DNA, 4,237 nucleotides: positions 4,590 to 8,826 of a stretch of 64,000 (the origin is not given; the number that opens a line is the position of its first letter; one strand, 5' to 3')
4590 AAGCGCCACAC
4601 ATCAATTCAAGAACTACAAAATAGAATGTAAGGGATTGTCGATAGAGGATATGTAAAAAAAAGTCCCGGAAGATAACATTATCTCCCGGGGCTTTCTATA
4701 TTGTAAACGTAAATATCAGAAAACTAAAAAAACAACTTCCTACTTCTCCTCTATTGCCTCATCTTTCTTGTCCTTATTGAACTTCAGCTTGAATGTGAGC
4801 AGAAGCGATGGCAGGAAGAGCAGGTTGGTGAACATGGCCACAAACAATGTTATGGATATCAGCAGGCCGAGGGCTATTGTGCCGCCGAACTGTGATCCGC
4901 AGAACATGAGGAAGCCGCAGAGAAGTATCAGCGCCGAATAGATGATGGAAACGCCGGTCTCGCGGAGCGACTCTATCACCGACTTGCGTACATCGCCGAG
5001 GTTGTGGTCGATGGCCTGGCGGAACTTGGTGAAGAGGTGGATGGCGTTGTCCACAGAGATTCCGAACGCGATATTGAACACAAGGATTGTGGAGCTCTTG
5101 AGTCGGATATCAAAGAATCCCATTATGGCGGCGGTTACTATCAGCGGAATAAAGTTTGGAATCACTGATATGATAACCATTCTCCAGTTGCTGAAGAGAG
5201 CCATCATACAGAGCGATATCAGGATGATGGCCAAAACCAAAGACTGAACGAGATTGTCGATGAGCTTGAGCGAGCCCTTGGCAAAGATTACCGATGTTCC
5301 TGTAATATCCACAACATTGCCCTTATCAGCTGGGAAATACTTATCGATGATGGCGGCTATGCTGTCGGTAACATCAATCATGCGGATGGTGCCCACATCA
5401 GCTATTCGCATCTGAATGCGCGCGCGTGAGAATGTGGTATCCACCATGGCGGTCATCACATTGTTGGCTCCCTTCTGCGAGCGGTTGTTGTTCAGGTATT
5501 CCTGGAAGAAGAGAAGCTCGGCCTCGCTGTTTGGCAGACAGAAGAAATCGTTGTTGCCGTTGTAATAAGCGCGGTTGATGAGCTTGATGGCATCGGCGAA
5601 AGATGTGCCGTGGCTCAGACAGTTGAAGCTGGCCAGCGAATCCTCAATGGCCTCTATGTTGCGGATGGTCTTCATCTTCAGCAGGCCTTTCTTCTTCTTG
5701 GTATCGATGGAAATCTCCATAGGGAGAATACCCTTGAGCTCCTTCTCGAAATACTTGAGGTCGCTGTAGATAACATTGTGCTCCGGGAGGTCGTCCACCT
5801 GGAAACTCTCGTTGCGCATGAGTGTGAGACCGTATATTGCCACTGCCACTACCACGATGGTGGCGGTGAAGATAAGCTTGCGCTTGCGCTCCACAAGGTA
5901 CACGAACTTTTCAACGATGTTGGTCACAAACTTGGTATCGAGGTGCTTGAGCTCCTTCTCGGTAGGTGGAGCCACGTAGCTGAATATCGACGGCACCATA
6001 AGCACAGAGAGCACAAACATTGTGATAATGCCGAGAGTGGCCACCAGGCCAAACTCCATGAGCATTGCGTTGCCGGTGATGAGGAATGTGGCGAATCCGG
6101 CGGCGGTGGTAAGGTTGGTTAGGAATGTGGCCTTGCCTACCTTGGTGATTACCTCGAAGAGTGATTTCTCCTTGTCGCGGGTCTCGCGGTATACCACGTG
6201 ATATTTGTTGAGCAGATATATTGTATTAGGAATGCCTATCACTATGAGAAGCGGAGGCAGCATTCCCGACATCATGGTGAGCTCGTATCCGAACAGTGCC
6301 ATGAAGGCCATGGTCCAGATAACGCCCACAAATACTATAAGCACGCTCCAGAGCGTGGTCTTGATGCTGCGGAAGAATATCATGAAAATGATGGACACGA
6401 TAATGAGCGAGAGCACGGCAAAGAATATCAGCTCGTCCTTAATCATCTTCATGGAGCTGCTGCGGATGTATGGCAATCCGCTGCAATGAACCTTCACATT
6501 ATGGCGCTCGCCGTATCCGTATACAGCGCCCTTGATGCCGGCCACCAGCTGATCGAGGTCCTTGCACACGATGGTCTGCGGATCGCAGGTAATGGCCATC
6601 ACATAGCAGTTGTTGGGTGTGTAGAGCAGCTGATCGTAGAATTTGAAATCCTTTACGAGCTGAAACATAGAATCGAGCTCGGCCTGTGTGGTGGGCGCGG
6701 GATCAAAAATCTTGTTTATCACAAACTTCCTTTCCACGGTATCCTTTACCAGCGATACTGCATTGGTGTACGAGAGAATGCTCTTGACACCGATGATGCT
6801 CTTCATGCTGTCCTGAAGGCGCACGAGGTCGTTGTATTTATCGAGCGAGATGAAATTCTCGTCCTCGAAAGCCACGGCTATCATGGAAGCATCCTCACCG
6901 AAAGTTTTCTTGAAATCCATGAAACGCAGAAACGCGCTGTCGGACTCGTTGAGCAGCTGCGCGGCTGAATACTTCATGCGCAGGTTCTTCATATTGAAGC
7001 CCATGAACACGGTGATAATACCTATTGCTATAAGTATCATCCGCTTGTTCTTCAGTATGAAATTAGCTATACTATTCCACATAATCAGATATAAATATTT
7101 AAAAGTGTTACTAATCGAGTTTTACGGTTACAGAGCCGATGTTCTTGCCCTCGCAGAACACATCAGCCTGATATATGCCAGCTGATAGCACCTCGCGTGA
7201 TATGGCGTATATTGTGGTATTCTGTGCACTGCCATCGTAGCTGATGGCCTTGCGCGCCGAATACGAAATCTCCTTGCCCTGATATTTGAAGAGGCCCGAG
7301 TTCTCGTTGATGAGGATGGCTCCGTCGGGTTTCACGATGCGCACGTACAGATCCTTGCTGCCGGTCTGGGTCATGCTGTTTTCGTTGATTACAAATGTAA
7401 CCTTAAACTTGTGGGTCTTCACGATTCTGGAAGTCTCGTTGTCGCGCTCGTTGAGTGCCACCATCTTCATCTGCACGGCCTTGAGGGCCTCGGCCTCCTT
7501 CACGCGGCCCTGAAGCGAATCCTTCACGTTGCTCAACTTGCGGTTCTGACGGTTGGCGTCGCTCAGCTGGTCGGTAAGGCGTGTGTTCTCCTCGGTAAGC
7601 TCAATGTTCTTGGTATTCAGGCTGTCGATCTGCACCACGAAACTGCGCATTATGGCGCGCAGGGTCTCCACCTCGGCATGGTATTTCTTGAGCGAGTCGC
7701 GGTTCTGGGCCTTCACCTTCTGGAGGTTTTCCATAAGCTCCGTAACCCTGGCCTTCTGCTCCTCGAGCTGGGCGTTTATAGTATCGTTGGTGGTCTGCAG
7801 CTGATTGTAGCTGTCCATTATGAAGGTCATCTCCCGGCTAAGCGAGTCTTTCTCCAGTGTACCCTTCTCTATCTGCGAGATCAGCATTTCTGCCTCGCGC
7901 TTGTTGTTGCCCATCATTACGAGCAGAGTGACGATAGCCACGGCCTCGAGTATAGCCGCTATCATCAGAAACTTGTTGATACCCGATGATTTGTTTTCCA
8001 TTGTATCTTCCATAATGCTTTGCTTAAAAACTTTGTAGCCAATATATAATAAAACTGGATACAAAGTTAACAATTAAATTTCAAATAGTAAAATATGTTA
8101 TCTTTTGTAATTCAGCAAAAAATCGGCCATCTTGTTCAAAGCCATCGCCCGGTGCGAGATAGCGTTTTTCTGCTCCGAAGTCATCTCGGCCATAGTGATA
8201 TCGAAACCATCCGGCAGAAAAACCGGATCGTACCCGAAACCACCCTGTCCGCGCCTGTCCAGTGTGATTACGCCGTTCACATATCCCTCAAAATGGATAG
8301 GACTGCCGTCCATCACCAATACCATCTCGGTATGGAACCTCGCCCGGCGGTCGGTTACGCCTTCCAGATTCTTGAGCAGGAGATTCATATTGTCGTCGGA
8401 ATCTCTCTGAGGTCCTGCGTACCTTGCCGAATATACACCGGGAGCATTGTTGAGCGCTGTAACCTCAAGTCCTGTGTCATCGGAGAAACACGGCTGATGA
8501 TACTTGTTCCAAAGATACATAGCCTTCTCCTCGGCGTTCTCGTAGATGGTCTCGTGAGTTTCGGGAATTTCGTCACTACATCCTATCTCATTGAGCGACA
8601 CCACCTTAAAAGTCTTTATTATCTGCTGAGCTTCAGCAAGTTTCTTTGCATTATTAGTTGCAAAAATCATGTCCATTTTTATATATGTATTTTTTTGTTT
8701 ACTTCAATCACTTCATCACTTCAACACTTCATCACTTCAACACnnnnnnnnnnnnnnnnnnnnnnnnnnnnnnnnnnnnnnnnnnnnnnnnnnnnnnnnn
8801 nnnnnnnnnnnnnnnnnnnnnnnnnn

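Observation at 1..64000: Hyper-abundant word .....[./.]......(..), palindromic core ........, about one copy per kb in genes and spacers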

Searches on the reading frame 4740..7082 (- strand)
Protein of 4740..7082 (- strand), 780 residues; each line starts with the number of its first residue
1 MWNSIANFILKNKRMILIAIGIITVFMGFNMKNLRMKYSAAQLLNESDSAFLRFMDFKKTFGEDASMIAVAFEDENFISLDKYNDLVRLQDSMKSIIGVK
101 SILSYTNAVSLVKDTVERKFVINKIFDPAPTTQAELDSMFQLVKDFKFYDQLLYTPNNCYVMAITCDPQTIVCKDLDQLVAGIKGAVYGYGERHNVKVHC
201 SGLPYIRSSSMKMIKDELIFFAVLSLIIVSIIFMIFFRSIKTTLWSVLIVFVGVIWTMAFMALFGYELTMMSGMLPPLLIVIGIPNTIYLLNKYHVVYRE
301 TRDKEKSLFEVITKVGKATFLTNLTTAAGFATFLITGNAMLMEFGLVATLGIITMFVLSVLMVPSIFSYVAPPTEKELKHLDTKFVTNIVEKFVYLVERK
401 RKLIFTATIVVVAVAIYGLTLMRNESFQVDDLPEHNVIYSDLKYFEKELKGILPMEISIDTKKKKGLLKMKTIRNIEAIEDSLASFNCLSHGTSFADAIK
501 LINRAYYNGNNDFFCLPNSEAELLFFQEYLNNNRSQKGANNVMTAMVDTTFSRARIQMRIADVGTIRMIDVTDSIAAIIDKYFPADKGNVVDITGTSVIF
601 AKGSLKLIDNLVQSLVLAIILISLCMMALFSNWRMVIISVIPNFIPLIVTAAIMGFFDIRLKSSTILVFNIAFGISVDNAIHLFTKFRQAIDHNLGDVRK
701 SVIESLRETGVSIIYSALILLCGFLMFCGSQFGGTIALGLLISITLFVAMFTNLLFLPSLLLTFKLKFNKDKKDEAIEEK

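Call 22: search_protein_families(library=pfam, proteins=[window:4740-7082:-])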
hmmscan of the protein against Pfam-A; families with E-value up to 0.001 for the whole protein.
window:4740-7082:- (780 aa): 5 families
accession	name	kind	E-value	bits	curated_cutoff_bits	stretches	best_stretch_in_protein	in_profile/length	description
PF03176.21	MMPL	-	5.5e-25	88.4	20.5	2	557-763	91-301/333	MMPL family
PF00873.25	ACR_tran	-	2.3e-14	52.6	28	2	579-760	306-485/1021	AcrB/AcrD/AcrF family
PF12349.14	Sterol-sensing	-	2.6e-12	47.3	22.3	1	243-370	9-136/153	Sterol-sensing domain of SREBP cleavage-activation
PF02355.23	SecD_SecF_C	-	2.9e-08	33.8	20.5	1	598-745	20-169/189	Protein export membrane protein SecD/SecF, C-terminal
PF02460.24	Patched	-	3.1e-05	24.2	23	1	219-366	6-153/156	Patched SSD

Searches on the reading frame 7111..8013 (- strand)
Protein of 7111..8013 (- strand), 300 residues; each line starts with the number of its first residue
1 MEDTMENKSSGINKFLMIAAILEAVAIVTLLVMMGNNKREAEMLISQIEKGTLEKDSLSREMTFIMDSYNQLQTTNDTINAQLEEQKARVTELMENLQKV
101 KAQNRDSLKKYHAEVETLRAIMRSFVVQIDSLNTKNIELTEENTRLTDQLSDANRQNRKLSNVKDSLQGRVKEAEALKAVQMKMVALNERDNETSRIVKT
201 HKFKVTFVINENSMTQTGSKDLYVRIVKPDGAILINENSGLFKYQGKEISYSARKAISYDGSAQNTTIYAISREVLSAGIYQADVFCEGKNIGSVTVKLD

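Call 22: search_protein_families(library=pfam, proteins=[window:7111-8013:-])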
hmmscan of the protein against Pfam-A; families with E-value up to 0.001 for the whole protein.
window:7111-8013:- (300 aa): 0 families

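Call 67: search_protein_families(library=ncbifam, proteins=[window:7111-8013:-], max_evalue=0.01)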
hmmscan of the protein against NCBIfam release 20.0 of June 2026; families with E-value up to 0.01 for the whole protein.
window:7111-8013:- (300 aa): 8 families
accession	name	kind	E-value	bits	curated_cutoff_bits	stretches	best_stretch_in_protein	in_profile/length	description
NF045487.1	ASRP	equivalog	4.8e-05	22.2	300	1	36-182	132-284/593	archaea-specific SMC-related protein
TIGR02169.1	SMC_prok_A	equivalog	6e-05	20.9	729.4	1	38-184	315-465/1165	chromosome segregation protein SMC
NF041034.1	Rad50_Sulf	equivalog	0.00021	19.3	1000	1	34-196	498-663/872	DNA double-strand break repair ATPase Rad50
TIGR02168.1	SMC_prok_B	equivalog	0.00025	18.9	567.35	1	43-193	264-418/1181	chromosome segregation protein SMC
NF003034.1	PRK03918.1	equivalog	0.00033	18.7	700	1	37-192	198-372/878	DNA double-strand break repair ATPase Rad50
NF003652.0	PRK05286.2-5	equivalog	0.0019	17.5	267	1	77-213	127-250/353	quinone-dependent dihydroorotate dehydrogenase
TIGR04211.1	SH3_and_anchor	equivalog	0.0055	16.3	65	1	110-214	56-157/198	TIGR04211 family SH3 domain-containing protein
NF045780.1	TrlF_fam_ATP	equivalog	0.008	14.9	350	1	60-238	557-739/944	TrlF family AAA-like ATPase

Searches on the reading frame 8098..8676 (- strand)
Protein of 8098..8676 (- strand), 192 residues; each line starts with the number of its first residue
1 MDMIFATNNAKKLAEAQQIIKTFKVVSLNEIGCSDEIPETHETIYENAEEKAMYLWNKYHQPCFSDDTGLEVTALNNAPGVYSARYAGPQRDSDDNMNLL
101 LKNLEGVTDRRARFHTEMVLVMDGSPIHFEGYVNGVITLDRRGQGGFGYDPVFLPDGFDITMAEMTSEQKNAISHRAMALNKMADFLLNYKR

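Call 22: search_protein_families(library=pfam, proteins=[window:8098-8676:-])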
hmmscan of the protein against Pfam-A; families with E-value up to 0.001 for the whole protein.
window:8098-8676:- (192 aa): 1 family
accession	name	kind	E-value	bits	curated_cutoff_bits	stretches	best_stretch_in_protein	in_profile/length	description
PF01725.21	Ham1p_like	-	1e-63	215.1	22.5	1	3-185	1-185/186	Ham1 family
